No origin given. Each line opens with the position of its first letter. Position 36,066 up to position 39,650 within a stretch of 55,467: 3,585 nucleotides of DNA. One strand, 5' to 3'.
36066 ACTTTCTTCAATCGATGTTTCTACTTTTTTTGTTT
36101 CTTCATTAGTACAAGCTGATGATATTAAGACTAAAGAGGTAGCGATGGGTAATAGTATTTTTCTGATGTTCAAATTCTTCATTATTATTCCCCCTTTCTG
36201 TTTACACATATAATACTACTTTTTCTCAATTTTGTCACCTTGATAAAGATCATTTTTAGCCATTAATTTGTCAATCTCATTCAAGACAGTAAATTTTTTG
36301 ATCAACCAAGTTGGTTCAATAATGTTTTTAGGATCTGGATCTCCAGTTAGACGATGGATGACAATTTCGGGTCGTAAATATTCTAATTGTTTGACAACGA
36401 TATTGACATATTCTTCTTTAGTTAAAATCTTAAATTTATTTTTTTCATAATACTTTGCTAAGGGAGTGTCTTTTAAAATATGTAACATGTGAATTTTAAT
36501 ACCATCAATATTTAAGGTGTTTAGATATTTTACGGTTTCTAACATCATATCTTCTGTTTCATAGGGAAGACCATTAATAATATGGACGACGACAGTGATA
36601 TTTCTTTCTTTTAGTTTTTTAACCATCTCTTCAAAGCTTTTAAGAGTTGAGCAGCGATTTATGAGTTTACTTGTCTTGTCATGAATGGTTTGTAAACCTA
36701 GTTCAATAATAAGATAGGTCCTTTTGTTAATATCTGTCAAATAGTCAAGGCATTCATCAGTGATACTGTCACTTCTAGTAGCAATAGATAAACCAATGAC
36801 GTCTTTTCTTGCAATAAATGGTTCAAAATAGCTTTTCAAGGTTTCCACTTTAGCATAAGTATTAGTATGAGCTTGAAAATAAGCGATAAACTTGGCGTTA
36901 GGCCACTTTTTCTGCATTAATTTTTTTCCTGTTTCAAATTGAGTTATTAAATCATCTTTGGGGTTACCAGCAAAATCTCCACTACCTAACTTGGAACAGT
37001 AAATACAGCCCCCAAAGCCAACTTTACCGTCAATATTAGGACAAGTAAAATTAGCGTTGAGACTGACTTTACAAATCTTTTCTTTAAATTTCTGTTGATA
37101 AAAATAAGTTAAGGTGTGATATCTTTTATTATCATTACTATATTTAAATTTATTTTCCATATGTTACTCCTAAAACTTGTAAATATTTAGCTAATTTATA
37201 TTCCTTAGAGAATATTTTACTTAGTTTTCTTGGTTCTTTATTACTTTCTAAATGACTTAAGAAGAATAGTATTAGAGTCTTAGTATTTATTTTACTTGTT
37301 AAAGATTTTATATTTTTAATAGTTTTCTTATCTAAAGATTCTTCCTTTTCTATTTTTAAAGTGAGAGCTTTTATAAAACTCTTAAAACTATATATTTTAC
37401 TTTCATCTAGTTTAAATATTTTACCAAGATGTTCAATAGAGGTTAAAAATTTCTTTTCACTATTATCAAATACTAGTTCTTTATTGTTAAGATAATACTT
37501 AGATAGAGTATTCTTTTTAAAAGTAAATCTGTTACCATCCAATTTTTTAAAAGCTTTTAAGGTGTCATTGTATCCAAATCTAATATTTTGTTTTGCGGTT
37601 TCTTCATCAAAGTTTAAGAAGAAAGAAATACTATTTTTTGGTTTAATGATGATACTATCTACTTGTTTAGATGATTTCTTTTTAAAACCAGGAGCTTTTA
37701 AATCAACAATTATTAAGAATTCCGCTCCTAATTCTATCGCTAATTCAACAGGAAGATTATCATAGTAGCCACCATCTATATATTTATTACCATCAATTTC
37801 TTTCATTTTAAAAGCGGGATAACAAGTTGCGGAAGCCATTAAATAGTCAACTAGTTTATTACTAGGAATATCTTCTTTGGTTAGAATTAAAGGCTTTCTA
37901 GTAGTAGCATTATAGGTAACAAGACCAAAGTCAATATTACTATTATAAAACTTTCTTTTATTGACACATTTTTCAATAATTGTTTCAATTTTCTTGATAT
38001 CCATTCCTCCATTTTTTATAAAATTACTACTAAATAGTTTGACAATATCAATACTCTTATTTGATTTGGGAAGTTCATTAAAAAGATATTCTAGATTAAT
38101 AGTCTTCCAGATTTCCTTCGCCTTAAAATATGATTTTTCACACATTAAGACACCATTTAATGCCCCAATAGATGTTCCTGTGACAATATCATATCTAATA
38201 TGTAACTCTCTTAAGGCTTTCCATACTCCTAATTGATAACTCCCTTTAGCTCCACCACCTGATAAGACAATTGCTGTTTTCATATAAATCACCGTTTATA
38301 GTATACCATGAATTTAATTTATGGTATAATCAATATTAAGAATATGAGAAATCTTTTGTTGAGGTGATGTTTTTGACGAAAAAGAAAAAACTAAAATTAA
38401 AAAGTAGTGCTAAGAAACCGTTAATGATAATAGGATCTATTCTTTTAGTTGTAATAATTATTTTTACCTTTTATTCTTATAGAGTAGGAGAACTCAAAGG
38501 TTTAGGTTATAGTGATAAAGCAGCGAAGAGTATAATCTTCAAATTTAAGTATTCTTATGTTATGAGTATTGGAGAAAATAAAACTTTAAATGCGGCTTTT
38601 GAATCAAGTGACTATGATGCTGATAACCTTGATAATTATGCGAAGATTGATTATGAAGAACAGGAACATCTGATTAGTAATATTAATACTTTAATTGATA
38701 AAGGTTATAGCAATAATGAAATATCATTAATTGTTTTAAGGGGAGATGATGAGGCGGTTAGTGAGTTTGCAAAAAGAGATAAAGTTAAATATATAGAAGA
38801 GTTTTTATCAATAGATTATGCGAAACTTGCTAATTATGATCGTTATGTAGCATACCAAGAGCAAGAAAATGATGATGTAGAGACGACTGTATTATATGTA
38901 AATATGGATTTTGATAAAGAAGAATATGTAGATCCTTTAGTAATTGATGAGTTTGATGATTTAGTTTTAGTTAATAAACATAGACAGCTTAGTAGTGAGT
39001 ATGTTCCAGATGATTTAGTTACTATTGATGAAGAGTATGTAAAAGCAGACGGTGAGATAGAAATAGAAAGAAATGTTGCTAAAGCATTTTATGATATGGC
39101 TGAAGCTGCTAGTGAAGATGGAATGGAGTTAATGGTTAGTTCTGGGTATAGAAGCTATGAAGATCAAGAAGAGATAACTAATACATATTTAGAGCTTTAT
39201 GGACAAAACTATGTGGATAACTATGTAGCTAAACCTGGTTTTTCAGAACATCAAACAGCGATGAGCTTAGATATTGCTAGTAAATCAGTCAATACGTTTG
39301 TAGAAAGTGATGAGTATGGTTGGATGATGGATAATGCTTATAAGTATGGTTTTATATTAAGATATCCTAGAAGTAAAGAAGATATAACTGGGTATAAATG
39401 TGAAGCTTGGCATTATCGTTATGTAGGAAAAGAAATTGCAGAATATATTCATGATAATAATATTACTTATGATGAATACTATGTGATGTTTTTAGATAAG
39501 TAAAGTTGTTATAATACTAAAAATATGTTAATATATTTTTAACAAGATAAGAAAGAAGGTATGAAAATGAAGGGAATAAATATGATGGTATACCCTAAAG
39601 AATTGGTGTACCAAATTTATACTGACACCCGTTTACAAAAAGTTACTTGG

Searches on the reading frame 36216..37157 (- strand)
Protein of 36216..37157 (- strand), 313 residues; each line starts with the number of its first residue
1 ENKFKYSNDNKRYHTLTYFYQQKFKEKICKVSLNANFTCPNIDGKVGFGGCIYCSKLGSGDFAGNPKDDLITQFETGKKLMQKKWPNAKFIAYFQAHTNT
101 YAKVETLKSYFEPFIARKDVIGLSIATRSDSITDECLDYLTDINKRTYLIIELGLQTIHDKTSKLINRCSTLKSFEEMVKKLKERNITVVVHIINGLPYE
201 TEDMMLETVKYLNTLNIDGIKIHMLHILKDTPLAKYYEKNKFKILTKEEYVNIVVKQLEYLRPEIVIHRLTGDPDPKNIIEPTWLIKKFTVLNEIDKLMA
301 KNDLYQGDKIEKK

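Call 9: search_protein_families(library=pfam, proteins=[window:36216-37157:-], max_evalue=0.1)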
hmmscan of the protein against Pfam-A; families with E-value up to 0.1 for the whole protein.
window:36216-37157:- (313 aa): 2 families
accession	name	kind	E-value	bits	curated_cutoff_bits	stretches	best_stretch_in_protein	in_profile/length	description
PF16199.10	Radical_SAM_C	-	2.2e-30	105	31.9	1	217-300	1-84/85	Radical_SAM C-terminal domain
PF04055.27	Radical_SAM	-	4.4e-13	50.2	29.5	1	50-212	10-166/166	Radical SAM superfamily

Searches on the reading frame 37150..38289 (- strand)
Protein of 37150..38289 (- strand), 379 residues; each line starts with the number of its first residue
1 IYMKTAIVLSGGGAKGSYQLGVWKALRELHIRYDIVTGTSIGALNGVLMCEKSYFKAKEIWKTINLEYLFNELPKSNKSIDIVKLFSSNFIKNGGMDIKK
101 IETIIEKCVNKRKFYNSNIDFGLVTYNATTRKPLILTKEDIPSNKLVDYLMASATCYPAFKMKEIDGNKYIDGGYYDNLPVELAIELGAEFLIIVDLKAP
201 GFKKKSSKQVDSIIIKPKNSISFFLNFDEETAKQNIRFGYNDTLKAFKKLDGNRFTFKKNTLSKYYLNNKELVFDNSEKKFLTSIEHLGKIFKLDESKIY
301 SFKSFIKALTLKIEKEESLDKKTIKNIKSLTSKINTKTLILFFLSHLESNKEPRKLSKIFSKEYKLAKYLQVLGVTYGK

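Call 9: search_protein_families(library=pfam, proteins=[window:37150-38289:-], max_evalue=0.1)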
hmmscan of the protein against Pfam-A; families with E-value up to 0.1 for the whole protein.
window:37150-38289:- (379 aa): 2 families
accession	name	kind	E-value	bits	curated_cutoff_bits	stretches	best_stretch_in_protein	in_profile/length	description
PF01734.28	Patatin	-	2.5e-33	116.4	27.7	1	7-185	1-191/191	Patatin-like phospholipase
PF08915.16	tRNA-Thr_ED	-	0.0018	18.8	30.2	1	314-360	49-96/137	Archaea-specific editing domain of threonyl-tRNA synthetase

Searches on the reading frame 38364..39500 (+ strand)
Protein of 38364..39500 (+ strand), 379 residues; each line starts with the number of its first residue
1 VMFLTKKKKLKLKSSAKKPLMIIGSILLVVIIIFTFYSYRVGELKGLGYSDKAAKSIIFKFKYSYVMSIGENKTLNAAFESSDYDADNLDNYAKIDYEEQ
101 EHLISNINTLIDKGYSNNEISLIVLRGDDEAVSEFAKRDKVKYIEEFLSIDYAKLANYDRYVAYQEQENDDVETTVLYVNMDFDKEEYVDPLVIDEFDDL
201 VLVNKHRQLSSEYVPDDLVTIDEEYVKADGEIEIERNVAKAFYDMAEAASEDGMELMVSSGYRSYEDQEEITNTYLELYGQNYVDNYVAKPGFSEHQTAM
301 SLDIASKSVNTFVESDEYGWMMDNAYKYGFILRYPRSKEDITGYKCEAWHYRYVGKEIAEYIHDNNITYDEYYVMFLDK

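Call 9: search_protein_families(library=pfam, proteins=[window:38364-39500:+], max_evalue=0.1)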
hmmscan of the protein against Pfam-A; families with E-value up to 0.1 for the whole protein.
window:38364-39500:+ (379 aa): 1 family
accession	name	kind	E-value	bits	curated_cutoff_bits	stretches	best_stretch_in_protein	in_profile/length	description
PF02557.22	VanY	-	5.6e-36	123.7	25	1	233-356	3-132/132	D-alanyl-D-alanine carboxypeptidase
